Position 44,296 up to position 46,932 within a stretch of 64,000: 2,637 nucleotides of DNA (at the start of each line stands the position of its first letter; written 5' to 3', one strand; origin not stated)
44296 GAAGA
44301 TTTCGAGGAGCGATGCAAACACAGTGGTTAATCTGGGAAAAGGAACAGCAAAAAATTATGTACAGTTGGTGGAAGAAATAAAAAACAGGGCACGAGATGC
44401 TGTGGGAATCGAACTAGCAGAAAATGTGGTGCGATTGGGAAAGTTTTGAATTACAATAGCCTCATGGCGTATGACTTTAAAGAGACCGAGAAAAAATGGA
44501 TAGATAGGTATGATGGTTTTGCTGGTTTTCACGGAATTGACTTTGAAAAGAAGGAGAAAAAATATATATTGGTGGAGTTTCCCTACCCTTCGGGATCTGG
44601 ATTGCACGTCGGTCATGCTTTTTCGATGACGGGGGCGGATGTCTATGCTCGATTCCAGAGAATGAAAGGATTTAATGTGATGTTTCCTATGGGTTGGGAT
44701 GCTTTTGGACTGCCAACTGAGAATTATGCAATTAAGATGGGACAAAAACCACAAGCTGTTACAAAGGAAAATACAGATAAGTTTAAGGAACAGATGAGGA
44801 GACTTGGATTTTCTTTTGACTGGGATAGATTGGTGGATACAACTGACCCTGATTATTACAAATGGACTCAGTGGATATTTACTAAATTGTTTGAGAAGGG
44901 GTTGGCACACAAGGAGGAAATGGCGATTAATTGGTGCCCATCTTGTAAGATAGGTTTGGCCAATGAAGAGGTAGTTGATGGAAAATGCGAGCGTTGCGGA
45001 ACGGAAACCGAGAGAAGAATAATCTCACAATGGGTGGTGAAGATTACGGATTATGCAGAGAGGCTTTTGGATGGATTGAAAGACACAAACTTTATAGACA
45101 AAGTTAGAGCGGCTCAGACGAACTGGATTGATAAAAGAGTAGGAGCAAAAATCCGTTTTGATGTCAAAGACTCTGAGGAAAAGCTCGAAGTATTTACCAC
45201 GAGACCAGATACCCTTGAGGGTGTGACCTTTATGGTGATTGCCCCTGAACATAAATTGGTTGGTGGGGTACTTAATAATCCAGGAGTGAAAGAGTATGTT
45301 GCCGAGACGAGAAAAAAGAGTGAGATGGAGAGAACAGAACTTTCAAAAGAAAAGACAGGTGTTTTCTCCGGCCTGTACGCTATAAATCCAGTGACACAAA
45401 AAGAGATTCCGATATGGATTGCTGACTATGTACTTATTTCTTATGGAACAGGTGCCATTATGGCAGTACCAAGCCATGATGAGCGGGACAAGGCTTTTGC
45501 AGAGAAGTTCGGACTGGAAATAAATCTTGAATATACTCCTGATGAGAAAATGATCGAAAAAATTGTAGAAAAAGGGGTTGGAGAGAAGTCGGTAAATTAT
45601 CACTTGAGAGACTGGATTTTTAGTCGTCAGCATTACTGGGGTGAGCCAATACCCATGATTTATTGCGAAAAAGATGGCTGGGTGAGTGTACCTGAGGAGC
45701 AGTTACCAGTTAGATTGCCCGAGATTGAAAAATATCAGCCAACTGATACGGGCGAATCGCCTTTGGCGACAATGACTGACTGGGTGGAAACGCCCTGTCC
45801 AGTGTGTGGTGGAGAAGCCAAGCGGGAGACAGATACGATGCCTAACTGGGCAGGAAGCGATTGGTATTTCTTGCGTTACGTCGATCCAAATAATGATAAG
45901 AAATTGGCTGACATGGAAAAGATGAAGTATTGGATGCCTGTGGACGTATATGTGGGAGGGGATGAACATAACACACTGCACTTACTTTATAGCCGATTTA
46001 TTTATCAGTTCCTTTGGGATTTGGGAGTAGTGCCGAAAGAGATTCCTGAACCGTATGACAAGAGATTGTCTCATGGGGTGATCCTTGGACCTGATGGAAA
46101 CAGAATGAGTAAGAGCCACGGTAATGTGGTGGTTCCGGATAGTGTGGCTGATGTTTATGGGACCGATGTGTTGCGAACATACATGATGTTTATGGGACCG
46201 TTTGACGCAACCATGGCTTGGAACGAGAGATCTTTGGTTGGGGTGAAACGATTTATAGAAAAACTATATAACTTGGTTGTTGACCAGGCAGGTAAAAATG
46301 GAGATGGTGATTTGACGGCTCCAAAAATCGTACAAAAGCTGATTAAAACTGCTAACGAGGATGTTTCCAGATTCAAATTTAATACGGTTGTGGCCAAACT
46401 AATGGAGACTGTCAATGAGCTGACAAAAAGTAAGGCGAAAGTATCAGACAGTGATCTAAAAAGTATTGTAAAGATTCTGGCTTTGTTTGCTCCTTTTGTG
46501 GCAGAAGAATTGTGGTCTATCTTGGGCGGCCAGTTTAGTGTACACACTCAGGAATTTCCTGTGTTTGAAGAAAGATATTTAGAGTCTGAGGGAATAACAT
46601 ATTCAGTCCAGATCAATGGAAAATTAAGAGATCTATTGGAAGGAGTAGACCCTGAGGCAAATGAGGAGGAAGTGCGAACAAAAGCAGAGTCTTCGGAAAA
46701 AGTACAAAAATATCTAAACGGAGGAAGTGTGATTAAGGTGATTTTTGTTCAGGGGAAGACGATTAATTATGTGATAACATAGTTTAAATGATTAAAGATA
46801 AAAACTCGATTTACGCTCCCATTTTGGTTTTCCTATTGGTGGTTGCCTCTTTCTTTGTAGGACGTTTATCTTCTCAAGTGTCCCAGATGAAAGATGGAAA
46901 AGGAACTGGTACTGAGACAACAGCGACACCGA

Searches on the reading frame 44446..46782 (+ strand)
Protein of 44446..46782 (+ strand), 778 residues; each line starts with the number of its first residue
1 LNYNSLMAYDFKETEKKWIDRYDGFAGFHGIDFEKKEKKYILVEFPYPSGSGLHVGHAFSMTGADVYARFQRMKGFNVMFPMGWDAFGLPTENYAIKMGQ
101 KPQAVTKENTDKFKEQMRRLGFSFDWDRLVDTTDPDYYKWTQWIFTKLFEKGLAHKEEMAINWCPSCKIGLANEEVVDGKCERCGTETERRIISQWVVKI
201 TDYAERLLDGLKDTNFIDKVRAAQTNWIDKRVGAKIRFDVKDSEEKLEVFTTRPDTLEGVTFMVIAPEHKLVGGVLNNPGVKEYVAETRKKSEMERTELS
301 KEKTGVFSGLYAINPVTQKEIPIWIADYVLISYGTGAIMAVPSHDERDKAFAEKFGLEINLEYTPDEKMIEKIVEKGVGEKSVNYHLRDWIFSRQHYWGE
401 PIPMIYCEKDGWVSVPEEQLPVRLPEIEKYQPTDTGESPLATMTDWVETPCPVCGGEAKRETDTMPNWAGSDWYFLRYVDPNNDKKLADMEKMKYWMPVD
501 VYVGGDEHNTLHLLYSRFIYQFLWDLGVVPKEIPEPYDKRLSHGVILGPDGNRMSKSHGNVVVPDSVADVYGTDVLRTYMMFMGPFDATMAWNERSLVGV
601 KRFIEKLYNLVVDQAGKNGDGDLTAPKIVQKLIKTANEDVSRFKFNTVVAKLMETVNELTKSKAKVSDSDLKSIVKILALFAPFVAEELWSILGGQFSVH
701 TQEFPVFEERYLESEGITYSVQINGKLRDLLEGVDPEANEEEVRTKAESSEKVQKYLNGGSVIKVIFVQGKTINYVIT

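Call 75: search_protein_families(library=ncbifam, proteins=[window:44446-46782:+], max_evalue=1e-60)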
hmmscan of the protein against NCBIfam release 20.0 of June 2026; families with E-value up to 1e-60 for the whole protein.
window:44446-46782:+ (778 aa): 5 families
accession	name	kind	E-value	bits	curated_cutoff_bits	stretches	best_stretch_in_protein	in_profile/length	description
TIGR00396.1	leuS_bact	equivalog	5.9e-268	891.4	548.4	2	9-361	1-355/843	leucine--tRNA ligase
TIGR00422.1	valS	equivalog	2.7e-75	254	612.1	0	8-176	4-187/863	valine--tRNA ligase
NF008957.0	PRK12300.1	subfamily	5.1e-72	243.2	677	0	491-724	572-810/946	leucine--tRNA ligase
NF009687.0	PRK13208.1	equivalog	1.4e-67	228.5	738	0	8-177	9-190/801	valine--tRNA ligase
NF004349.1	PRK05729.1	equivalog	8.4e-63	212.8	704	0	386-714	390-705/860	valine--tRNA ligase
